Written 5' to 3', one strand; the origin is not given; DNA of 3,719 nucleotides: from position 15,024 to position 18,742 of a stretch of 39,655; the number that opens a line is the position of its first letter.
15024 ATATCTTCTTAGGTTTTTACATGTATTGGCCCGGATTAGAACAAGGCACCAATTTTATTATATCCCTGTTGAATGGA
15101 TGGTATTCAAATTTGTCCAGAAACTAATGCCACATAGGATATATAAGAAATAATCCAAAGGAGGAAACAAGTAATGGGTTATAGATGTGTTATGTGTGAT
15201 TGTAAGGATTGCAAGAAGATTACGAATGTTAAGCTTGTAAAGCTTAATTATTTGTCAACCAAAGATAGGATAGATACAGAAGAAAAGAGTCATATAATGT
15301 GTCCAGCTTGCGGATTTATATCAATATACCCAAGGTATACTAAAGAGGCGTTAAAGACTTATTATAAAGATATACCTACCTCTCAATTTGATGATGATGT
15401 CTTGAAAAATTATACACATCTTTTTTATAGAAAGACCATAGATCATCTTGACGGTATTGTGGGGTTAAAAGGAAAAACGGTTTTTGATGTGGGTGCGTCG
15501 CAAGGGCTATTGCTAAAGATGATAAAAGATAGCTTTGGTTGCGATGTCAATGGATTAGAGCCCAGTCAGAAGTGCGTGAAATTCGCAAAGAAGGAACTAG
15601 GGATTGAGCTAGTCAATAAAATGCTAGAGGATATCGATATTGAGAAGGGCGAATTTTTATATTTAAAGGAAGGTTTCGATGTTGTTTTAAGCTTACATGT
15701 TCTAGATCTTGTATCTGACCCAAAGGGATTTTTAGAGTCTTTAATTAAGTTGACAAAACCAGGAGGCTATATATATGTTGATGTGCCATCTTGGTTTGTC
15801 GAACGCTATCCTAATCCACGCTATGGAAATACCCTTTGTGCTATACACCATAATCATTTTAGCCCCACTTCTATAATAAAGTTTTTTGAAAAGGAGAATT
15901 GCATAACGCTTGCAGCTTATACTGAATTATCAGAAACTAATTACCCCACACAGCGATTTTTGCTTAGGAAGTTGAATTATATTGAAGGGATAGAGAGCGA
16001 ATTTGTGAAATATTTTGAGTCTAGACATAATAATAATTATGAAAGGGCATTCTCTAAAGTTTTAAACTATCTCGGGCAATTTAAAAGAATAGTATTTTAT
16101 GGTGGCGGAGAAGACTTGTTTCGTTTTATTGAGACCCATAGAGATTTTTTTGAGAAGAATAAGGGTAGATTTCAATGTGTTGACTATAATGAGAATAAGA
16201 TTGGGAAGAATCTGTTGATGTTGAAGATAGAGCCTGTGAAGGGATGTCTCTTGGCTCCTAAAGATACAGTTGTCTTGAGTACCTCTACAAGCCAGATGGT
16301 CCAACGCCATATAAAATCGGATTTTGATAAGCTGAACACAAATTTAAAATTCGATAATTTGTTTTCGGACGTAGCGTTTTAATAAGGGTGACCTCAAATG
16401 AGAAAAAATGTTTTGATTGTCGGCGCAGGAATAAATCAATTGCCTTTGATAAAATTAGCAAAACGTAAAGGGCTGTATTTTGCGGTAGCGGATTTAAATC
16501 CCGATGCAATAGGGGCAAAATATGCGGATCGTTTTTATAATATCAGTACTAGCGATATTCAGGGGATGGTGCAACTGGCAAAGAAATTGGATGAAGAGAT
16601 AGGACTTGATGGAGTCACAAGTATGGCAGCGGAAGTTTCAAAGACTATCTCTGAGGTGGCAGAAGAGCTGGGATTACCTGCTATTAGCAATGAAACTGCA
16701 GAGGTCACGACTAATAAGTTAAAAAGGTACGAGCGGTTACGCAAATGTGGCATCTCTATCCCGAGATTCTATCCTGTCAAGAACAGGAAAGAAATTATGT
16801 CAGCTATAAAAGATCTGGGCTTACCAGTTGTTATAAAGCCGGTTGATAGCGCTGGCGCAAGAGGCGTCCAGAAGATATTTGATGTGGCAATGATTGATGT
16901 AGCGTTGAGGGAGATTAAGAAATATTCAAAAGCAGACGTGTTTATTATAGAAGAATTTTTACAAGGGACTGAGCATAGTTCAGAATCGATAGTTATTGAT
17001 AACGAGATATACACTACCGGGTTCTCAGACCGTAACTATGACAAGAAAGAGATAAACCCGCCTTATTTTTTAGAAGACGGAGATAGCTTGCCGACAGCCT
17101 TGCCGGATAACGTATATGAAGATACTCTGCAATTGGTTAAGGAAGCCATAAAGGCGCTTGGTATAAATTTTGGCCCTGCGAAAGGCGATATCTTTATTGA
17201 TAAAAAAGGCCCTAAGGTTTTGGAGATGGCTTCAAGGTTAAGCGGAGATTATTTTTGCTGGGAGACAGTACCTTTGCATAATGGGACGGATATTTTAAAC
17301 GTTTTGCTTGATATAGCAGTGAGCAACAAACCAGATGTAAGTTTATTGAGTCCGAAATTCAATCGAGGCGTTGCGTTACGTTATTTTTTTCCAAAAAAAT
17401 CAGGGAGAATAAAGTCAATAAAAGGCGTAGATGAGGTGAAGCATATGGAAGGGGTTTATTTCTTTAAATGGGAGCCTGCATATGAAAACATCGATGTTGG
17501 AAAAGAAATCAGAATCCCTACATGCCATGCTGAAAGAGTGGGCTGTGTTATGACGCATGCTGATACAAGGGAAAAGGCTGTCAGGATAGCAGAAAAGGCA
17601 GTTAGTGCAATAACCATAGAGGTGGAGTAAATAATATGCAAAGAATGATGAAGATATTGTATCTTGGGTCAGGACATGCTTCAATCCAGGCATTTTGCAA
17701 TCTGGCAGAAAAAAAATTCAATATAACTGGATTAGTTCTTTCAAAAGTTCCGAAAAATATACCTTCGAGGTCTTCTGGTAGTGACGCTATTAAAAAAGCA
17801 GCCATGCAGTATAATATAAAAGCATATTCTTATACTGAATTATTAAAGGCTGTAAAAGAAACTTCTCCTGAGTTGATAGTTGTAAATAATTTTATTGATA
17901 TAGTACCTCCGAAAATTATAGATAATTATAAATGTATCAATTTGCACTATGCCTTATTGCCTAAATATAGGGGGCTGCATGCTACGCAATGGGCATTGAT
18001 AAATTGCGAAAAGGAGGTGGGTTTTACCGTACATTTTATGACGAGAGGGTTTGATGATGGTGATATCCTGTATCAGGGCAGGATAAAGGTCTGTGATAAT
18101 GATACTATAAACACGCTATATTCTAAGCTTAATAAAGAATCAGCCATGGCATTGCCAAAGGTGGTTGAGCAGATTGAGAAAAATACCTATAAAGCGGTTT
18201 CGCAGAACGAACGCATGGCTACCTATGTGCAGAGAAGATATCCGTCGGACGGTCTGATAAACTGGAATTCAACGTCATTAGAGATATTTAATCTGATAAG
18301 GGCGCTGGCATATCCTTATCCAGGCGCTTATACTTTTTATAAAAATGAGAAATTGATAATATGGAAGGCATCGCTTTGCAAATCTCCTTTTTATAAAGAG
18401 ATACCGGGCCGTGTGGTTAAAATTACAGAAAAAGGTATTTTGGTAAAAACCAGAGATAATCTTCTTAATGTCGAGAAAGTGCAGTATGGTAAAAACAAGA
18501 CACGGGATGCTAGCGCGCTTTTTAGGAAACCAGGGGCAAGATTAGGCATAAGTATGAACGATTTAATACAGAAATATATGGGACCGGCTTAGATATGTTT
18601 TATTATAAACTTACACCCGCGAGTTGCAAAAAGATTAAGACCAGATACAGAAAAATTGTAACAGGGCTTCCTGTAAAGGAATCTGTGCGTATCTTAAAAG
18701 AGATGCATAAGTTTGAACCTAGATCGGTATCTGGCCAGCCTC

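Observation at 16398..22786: Tightly coupled ATP-grasp / formyltransferase / omega-aminotransferase / IolB-like / GH57-like block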

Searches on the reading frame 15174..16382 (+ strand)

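Call 5: search_protein_families(library=pfam, proteins=[window:15174-16382:+], max_evalue=0.01)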
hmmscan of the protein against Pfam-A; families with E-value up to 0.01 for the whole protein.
window:15174-16382:+ (402 aa): 8 families
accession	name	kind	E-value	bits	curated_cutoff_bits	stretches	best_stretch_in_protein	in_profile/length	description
PF13489.12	Methyltransf_23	-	2.9e-13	50.3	27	1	98-242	21-158/164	Methyltransferase domain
PF08241.18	Methyltransf_11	-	6.9e-11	43.1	21.2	1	105-202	2-95/95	Methyltransferase domain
PF13847.12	Methyltransf_31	-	6.9e-11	42.5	27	1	99-206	3-113/145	Methyltransferase domain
PF08242.18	Methyltransf_12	-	5.1e-09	37.2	30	1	105-200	2-98/98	Methyltransferase domain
PF13649.12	Methyltransf_25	-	2.5e-08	34.9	27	1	103-198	1-97/97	Methyltransferase domain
PF07021.18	MetW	-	2.3e-06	27.8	21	1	99-195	13-103/193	Methionine biosynthesis protein MetW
PF02353.26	CMAS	-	0.0058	16.4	27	0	99-201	62-163/273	Mycolic acid cyclopropane synthetase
PF08003.17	Methyltransf_9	-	0.0096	15.4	23.8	0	95-198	111-213/315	Protein of unknown function (DUF1698)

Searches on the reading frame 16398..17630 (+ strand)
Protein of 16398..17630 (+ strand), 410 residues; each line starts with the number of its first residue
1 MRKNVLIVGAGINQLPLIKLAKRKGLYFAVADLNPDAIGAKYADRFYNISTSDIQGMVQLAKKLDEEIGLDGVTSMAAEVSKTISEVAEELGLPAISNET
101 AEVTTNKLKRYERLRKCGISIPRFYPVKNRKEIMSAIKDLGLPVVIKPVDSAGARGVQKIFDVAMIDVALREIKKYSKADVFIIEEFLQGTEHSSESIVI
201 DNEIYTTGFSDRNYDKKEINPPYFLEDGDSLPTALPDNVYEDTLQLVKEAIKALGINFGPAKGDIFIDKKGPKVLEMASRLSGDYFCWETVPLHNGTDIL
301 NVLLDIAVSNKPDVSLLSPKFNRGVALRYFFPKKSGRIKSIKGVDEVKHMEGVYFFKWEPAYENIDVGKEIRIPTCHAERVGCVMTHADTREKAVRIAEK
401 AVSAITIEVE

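Call 5: search_protein_families(library=pfam, proteins=[window:16398-17630:+], max_evalue=0.01)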
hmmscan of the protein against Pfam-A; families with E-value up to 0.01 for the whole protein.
window:16398-17630:+ (410 aa): 9 families
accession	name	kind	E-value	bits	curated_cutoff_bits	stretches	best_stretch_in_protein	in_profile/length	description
PF18603.7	LAL_C2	-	2e-17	63.6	29.4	1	328-410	1-78/78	L-amino acid ligase C-terminal domain 2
PF02655.19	ATP-grasp_3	-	3.5e-11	43.9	23.2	1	105-283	2-159/160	ATP-grasp domain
PF13535.11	ATP-grasp_4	-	2.6e-09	37.3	27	1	141-283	2-155/160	ATP-grasp domain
PF02222.28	ATP-grasp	-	1.5e-08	34.9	27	1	113-189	2-77/179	ATP-grasp domain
PF07478.18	Dala_Dala_lig_C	-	7.9e-07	29.2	24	1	118-275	6-169/204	D-ala D-ala ligase C-terminus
PF01071.24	GARS_A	-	9.3e-07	29.3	27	1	114-206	10-107/194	Phosphoribosylglycinamide synthetase, ATP-grasp (A) domain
PF18130.6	ATPgrasp_N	-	0.00026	21.9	27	1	40-94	25-80/81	ATP-grasp N-terminal domain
PF02786.22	CPSase_L_D2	-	0.00076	19.5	19.8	1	125-203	20-104/211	Carbamoyl-phosphate synthase L chain, ATP binding domain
PF14397.11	ATPgrasp_ST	-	0.0017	18.1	31.4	1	97-166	12-85/278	Sugar-transfer associated ATP-grasp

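Call 8: search_protein_families(library=ncbifam, proteins=[window:16398-17630:+], max_evalue=0.001)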
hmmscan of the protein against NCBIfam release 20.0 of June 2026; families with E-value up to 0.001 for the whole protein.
window:16398-17630:+ (410 aa): 43 families (the best 25 are shown)
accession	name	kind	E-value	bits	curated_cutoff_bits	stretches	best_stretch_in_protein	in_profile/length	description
NF002563.0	PRK02186.1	subfamily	1.5e-39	135.9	625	1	46-409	50-396/890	argininosuccinate lyase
NF005543.0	PRK07206.1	subfamily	1.7e-22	79.6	302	1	51-351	56-359/416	hypothetical protein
TIGR00877.1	purD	equivalog_domain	5.1e-15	55.2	288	1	4-408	2-411/425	phosphoribosylamine--glycine ligase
TIGR02144.1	LysX_arch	equivalog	1e-13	51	275.6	1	81-206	61-189/281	lysine biosynthesis protein LysX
NF002378.0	PRK01372.1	subfamily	7.7e-13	47.8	243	1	102-277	96-267/305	D-alanine--D-alanine ligase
NF010623.0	PRK14016.1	subfamily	1.9e-12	46.1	877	1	102-194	210-301/871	cyanophycin synthetase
NF053643.1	Ddl_archaea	equivalog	1.1e-11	44.3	500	1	20-285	17-276/367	putative pseudomurein biosynthesis ATP-grasp protein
TIGR02068.2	cya_phycin_syn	equivalog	8.3e-11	40.6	850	1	101-204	208-308/862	cyanophycin synthetase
NF009402.0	PRK12767.1-1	equivalog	2.5e-10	39.7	218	1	2-283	2-278/329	carbamoyl phosphate synthase-like protein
NF004679.0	PRK06019.1-5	equivalog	2.9e-10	39.5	326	1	3-189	3-181/376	5-(carboxyamino)imidazole ribonucleotide synthase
TIGR00768.1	rimK_fam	subfamily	3.5e-10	39.7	143.4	1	83-207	63-190/276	RimK family alpha-L-glutamate ligase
TIGR03909.1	pyrrolys_PylC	equivalog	3.7e-10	39.1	248.3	1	5-205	2-184/374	3-methylornithine--L-lysine ligase PylC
TIGR01161.1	purK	equivalog_domain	6.3e-09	35.6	318.4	1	5-189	2-179/362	5-(carboxyamino)imidazole ribonucleotide synthase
NF006766.0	PRK09288.1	equivalog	9.1e-09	34.5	339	1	3-188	13-198/396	formate-dependent phosphoribosylglycinamide formyltransferase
NF005315.0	PRK06849.1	equivalog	1.7e-08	33.9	406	1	3-205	5-211/389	hypothetical protein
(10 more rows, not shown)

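Call 40: search_solved_structures(query=window:16398-17630:+, max_evalue=0.001)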
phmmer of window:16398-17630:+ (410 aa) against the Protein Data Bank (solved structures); distinct sequences matched with E-value up to 0.001: 22.
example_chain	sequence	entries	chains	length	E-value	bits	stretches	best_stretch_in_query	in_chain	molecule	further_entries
4dim_A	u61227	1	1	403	5.5e-29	104.6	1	3-357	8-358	Phosphoribosylglycinamide synthetase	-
3vot_A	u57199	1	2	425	1.4e-18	70.4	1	57-353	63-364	L-amino acid ligase, BL00235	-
4wd3_A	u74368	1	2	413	6.7e-10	41.8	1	42-369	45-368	L-amino acid ligase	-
3wnz_A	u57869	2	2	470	1.5e-09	40.7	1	20-311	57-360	Alanine-anticapsin ligase BacD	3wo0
3vmm_A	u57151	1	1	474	1.5e-09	40.6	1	20-311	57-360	Alanine-anticapsin ligase BacD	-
3wo1_A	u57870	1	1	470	1.7e-09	40.5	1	20-311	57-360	Alanine-anticapsin ligase BacD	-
2yrw_A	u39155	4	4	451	3.1e-08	36.3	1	3-345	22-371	Phosphoribosylglycinamide synthetase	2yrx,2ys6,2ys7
2xcl_A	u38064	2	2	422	1.5e-07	34.1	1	4-313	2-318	PHOSPHORIBOSYLAMINE--GLYCINE LIGASE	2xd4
2ip4_A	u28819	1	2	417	4.2e-07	32.5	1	104-307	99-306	Phosphoribosylamine--glycine ligase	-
2z04_A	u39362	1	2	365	1.3e-06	31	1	85-196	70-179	Phosphoribosylaminoimidazole carboxylase ATPase subunit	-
1ulz_A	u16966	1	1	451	2.3e-06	30.2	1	4-322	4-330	pyruvate carboxylase n-terminal domain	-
1bxr_A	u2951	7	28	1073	4.2e-05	26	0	78-281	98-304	CARBAMOYL-PHOSPHATE SYNTHASE | CARBAMOYL PHOSPHATE SYNTHETASE: LARGE SUBUNIT | CARBAMOYL PHOSPHATE SYNTHETASE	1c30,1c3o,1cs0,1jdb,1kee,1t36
1ce8_A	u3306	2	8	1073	4.5e-05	25.9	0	80-281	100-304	PROTEIN (CARBAMOYL-PHOSPHATE SYNTHASE) | carbamoyl phosphate synthetase large chain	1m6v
9tps_G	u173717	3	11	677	0.00018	23.9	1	54-214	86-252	Biotin carboxylase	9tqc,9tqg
3vpd_A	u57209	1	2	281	0.0003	23.2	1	88-190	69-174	Ribosomal protein S6 modification protein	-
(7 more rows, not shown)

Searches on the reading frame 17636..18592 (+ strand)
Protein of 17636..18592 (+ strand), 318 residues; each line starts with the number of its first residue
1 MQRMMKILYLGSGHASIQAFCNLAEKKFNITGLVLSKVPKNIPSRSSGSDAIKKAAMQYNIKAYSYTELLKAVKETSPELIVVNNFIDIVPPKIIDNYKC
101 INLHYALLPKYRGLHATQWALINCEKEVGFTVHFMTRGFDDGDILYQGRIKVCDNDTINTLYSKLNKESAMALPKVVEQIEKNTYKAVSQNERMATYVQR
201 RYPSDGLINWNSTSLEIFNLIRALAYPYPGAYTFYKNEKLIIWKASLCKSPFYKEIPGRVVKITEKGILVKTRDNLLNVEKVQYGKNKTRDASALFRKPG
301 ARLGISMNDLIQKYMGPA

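Call 5: search_protein_families(library=pfam, proteins=[window:17636-18592:+], max_evalue=0.01)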
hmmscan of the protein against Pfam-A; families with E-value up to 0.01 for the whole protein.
window:17636-18592:+ (318 aa): 2 families
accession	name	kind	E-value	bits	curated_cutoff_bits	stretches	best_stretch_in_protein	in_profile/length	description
PF00551.24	Formyl_trans_N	-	5.3e-32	111.5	26.1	1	6-177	2-181/181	Formyl transferase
PF02911.23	Formyl_trans_C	-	1.4e-23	83.4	21.1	1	203-298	4-98/100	Formyl transferase, C-terminal domain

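Call 8: search_protein_families(library=ncbifam, proteins=[window:17636-18592:+], max_evalue=0.001)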
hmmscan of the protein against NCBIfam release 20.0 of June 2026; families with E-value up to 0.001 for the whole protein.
window:17636-18592:+ (318 aa): 7 families
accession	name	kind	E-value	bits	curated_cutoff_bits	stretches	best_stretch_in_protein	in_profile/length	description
TIGR00460.1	fmt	equivalog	3.4e-50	170.9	201.5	1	5-297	1-302/315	methionyl-tRNA formyltransferase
NF005998.1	PRK08125.1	equivalog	1.7e-47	162.2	777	1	62-287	60-284/649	bifunctional UDP-4-amino-4-deoxy-L-arabinose formyltransferase/UDP-glucuronic acid oxidase ArnA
NF005414.0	PRK06988.1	equivalog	2.5e-42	144.9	316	1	62-283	62-286/311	formyltransferase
TIGR00639.1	PurN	equivalog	2.5e-26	92.4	150.1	1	57-185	59-189/192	phosphoribosylglycinamide formyltransferase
NF005755.0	PRK07579.1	equivalog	9.3e-16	58.4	238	1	80-227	68-216/245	dTDP-4-amino-4,6-dideoxyglucose formyltransferase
NF004684.0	PRK06027.1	subfamily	3e-13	50.1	223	1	60-173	148-263/286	formyltetrahydrofolate deformylase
TIGR00655.1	PurU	equivalog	1.1e-12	48.1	285.95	1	60-164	143-249/280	formyltetrahydrofolate deformylase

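Call 42: search_solved_structures(query=window:17636-18592:+, max_evalue=1e-10)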
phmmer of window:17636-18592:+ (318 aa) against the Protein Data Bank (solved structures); distinct sequences matched with E-value up to 1e-10: 38.
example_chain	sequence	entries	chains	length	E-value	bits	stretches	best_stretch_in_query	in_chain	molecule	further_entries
8gjh_A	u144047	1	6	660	5.9e-32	114.2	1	73-307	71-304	Bifunctional polymyxin resistance protein ArnA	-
5j63_A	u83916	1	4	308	3.6e-30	108.3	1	72-305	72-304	Bifunctional polymyxin resistance protein ArnA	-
2bln_A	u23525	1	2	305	4.5e-30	108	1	72-302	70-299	PROTEIN YFBG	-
1yrw_A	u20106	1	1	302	8.6e-30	107.1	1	72-297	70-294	protein ArnA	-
6pih_A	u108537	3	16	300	8.9e-30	107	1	72-296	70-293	Bifunctional polymyxin resistance protein ArnA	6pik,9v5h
1z7e_A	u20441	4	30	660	1.9e-29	106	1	73-308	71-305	protein ArnA | Bifunctional polymyxin resistance protein ArnA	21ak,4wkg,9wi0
4iqf_A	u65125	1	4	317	9.6e-29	103.6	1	3-304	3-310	Methionyl-tRNA formyltransferase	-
3tqq_A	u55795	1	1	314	1.3e-26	96.7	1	77-289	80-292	Methionyl-tRNA formyltransferase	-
1fmt_A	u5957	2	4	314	2.3e-26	95.8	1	72-295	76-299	METHIONYL-TRNA FMET FORMYLTRANSFERASE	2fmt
3q0i_A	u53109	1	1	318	7.9e-24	87.5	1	48-288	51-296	Methionyl-tRNA formyltransferase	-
3r8x_A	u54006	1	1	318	2.7e-23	85.7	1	73-296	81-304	Methionyl-tRNA formyltransferase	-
1s3i_A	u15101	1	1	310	2.3e-22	82.7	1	5-297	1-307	10-formyltetrahydrofolate dehydrogenase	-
7rlu_A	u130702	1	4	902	2.2e-21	79.5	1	5-299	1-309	Cytosolic 10-formyltetrahydrofolate dehydrogenase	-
7rlt_A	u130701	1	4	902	2.6e-21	79.3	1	5-298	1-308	Cytosolic 10-formyltetrahydrofolate dehydrogenase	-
4qpd_A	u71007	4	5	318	6.7e-21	77.9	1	58-297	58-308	10-formyltetrahydrofolate dehydrogenase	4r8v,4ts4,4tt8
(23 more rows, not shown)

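Call 79: search_solved_structures(query=window:17636-18592:+, max_evalue=1e-29, show_alignments=1)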
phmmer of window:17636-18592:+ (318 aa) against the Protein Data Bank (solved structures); distinct sequences matched with E-value up to 1e-29: 5.
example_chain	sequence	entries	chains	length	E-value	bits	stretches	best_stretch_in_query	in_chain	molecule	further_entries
8gjh_A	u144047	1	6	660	5.9e-32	114.2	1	73-307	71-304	Bifunctional polymyxin resistance protein ArnA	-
5j63_A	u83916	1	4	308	3.6e-30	108.3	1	72-305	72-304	Bifunctional polymyxin resistance protein ArnA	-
2bln_A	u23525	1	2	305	4.5e-30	108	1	72-302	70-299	PROTEIN YFBG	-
1yrw_A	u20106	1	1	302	8.6e-30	107.1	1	72-297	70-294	protein ArnA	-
6pih_A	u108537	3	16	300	8.9e-30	107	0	72-296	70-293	Bifunctional polymyxin resistance protein ArnA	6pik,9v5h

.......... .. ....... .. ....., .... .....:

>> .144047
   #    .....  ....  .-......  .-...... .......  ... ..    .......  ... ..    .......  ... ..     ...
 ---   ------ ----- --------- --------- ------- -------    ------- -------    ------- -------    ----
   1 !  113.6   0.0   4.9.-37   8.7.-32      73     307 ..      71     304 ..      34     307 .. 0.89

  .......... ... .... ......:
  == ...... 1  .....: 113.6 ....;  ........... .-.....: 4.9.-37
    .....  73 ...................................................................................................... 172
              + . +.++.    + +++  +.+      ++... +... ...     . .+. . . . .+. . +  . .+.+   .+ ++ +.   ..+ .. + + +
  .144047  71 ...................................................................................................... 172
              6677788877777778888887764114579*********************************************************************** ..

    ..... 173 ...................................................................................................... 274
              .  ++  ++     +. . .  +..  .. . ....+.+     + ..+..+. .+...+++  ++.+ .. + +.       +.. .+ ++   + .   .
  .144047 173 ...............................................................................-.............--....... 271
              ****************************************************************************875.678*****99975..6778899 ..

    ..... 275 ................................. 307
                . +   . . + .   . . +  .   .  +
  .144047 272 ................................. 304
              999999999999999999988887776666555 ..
